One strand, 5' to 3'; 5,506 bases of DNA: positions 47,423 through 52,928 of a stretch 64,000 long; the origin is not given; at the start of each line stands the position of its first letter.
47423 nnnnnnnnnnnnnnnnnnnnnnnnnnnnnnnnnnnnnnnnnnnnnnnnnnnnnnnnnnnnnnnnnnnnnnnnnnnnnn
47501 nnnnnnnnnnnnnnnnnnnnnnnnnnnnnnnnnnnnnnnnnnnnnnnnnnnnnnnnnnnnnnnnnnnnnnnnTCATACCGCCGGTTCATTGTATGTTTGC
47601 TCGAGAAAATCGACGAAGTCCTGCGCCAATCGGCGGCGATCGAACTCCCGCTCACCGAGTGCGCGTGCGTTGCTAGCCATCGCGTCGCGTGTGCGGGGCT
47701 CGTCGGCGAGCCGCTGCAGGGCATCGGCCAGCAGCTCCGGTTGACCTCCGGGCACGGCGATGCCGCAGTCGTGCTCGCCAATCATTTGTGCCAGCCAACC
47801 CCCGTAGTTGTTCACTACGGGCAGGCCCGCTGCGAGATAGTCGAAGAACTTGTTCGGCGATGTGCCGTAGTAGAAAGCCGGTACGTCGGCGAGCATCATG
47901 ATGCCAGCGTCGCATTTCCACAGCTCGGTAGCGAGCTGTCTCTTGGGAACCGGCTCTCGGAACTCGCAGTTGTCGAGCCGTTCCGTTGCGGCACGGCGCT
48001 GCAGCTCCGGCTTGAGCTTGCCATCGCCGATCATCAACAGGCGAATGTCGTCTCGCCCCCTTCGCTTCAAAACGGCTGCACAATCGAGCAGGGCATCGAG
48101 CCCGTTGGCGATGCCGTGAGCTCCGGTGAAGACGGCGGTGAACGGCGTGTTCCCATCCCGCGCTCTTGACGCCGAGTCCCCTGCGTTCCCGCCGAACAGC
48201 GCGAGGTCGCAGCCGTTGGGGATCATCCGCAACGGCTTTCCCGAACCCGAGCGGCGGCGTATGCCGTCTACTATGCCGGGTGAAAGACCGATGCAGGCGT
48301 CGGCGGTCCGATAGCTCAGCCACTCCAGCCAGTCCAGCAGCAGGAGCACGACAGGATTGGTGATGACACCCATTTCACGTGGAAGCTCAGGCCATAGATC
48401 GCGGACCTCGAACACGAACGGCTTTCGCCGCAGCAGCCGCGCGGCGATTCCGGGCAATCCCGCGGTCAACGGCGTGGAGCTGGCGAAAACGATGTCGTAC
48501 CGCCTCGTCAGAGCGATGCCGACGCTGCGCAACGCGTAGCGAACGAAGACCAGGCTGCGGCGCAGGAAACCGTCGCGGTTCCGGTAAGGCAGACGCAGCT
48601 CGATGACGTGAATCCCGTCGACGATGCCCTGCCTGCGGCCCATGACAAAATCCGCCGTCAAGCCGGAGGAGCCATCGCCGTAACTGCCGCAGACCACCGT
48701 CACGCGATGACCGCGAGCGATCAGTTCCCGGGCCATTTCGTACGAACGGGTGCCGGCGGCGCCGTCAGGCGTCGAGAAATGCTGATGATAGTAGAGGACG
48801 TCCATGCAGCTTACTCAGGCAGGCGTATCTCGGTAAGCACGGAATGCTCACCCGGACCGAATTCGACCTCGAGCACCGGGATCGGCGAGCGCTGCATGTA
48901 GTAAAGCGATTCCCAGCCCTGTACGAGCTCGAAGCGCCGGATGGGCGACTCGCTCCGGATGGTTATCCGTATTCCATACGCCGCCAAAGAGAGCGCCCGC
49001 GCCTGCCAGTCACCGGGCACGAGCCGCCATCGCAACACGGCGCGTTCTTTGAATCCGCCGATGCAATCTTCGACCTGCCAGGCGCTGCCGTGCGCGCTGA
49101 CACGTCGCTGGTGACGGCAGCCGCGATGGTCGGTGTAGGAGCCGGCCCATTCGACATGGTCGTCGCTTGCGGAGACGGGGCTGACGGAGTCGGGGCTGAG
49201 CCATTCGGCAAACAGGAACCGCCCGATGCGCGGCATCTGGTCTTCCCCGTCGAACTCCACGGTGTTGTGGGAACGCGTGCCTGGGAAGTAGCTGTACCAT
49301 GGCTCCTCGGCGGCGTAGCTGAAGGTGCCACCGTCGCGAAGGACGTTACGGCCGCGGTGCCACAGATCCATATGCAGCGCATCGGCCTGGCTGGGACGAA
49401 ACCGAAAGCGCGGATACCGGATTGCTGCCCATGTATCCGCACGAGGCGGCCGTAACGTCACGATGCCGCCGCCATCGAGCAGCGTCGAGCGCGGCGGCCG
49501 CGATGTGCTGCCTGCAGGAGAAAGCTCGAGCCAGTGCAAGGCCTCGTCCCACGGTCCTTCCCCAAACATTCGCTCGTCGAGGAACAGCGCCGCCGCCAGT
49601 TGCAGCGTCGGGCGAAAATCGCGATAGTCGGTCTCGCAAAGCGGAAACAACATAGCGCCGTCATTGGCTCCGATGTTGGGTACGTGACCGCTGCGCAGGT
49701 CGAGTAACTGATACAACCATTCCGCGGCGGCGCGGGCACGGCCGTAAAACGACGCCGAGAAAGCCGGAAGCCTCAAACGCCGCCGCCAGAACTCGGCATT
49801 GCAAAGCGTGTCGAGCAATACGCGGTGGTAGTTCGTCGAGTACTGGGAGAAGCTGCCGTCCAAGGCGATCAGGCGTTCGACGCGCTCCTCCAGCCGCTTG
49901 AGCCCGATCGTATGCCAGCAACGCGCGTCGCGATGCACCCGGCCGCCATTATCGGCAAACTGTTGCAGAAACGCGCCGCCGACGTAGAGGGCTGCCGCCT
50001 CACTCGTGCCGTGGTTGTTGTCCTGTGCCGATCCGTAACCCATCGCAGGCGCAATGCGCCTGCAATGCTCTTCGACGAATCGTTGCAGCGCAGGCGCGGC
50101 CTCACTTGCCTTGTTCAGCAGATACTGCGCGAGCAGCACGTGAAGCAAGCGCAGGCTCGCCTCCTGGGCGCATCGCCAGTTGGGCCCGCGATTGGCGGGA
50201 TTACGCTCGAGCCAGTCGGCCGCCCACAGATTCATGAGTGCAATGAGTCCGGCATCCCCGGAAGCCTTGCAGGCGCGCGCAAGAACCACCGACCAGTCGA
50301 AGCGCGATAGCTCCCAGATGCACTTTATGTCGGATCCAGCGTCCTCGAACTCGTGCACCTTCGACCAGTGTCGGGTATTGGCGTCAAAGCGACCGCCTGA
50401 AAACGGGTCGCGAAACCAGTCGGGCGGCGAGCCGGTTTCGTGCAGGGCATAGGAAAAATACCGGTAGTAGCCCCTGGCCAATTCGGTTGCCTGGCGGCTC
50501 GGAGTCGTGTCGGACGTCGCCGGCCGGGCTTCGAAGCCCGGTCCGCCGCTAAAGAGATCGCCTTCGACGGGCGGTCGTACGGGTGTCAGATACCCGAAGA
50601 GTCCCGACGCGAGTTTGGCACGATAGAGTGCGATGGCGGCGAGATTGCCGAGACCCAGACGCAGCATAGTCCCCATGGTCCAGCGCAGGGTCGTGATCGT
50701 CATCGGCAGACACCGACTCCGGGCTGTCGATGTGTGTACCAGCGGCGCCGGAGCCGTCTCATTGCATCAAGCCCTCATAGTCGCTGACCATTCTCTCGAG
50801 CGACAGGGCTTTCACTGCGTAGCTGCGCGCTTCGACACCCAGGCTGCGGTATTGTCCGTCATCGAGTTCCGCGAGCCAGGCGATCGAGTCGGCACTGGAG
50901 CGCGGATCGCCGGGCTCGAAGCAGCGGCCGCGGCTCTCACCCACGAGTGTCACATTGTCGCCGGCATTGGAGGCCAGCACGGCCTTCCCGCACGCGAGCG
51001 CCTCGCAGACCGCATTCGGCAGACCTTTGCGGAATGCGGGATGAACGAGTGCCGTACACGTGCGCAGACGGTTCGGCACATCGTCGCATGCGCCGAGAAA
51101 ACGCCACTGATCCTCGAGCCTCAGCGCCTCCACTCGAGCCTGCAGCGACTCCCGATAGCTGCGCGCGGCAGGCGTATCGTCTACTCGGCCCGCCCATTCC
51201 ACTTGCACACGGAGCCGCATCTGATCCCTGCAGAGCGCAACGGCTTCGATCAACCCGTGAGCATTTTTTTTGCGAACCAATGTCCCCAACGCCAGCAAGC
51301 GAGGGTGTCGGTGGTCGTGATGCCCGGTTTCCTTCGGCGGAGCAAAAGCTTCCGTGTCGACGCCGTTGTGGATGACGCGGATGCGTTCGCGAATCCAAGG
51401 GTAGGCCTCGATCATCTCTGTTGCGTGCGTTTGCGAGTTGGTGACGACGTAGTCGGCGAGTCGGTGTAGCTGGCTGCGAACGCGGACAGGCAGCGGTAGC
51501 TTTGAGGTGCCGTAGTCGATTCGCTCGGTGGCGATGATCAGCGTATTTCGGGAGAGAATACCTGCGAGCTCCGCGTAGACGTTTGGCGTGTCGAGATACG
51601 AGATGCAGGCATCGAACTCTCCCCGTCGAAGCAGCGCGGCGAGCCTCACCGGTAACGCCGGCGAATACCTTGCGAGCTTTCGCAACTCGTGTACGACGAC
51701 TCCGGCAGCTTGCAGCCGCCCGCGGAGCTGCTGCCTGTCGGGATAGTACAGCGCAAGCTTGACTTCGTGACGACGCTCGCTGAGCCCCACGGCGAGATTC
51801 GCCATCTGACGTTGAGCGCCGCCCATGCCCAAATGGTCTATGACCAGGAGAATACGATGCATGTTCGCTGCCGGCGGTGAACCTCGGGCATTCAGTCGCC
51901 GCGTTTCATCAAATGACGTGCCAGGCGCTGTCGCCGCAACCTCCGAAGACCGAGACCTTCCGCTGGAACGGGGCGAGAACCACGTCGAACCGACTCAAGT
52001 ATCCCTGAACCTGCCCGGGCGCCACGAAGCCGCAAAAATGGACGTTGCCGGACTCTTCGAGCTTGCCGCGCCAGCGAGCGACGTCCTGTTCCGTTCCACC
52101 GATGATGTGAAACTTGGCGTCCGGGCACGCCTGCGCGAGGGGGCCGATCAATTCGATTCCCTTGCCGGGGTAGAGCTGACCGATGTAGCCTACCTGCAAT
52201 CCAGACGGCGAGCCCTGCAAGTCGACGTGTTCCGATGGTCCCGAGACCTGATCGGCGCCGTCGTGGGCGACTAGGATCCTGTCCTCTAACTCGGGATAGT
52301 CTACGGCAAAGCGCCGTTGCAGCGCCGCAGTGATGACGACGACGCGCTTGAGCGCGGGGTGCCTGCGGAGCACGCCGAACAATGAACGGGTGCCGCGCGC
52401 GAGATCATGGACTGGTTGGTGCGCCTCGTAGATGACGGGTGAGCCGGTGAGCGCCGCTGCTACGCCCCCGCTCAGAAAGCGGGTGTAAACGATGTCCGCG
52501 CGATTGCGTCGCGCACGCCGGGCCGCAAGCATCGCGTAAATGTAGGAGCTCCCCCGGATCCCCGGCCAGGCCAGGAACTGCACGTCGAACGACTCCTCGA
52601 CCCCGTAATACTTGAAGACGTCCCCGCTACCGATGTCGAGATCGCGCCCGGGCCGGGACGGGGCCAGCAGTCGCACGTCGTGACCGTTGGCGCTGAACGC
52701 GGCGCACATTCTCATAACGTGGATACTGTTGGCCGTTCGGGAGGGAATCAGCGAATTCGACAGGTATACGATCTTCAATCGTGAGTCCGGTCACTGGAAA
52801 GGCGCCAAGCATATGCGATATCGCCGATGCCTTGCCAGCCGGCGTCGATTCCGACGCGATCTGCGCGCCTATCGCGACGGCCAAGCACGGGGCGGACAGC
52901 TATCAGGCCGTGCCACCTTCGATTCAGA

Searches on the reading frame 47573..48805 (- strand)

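Call 51: search_protein_families(library=pfam, proteins=[window:47573-48805:-], max_evalue=0.0001)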
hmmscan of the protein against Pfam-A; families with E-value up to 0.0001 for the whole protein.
window:47573-48805:- (410 aa): 5 families
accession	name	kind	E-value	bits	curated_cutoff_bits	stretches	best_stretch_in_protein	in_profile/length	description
PF13579.12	Glyco_trans_4_4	-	2e-22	80.6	29.7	1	15-198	1-158/158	Glycosyl transferase 4-like domain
PF13439.12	Glyco_transf_4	-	5e-19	69.4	28.5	1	18-202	5-169/170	Glycosyltransferase Family 4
PF13692.12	Glyco_trans_1_4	-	2.8e-15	57.3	27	1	223-368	3-141/142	Glycosyl transferases group 1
PF00534.26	Glycos_transf_1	-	6.6e-14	52.2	26.4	1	220-381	14-170/172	Glycosyl transferases group 1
PF13524.12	Glyco_trans_1_2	-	6.1e-06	26.7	25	1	253-397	14-142/144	Glycosyl transferase-like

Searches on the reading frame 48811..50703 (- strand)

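Call 51: search_protein_families(library=pfam, proteins=[window:48811-50703:-], max_evalue=0.0001)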
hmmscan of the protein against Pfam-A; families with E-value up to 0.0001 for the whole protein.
window:48811-50703:- (630 aa): 2 families
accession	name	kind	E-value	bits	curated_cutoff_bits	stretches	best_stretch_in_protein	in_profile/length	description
PF07940.18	Hepar_II_III_C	-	8.1e-20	71.8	24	1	405-563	5-167/237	Heparinase II/III-like, C-terminal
PF16889.11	Hepar_II_III_N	-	6.7e-11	42.5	22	1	119-330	92-297/340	Heparinase II/III N-terminus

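Call 64: search_protein_families(library=ncbifam, proteins=[window:48811-50703:-], max_evalue=1e-10)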
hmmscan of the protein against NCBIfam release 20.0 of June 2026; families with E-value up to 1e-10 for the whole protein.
window:48811-50703:- (630 aa): 0 families

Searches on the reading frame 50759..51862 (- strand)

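Call 51: search_protein_families(library=pfam, proteins=[window:50759-51862:-], max_evalue=0.0001)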
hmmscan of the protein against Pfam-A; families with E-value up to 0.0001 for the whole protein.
window:50759-51862:- (367 aa): 4 families
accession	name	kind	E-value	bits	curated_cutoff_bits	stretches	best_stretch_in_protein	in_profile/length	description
PF00534.26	Glycos_transf_1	-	2.2e-23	83.1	26.4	1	183-340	12-164/172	Glycosyl transferases group 1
PF13692.12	Glyco_trans_1_4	-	2.7e-20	73.5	27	1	187-331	2-140/142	Glycosyl transferases group 1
PF13439.12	Glyco_transf_4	-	4.6e-20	72.8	28.5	1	13-171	1-169/170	Glycosyltransferase Family 4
PF13579.12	Glyco_trans_4_4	-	4.6e-12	47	29.7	1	14-167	1-158/158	Glycosyl transferase 4-like domain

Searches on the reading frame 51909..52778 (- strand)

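Call 51: search_protein_families(library=pfam, proteins=[window:51909-52778:-], max_evalue=0.0001)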
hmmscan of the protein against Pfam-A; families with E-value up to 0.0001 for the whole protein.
window:51909-52778:- (289 aa): 4 families
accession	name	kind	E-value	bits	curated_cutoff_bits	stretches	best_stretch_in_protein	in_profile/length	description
PF13439.12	Glyco_transf_4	-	2.2e-12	47.8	28.5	1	19-176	6-167/170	Glycosyltransferase Family 4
PF13579.12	Glyco_trans_4_4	-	6.5e-07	30.3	29.7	1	20-157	6-142/158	Glycosyl transferase 4-like domain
PF13692.12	Glyco_trans_1_4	-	2.7e-06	28.1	27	1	196-272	4-85/142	Glycosyl transferases group 1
PF00534.26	Glycos_transf_1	-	4e-05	23.6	26.4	1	195-273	17-102/172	Glycosyl transferases group 1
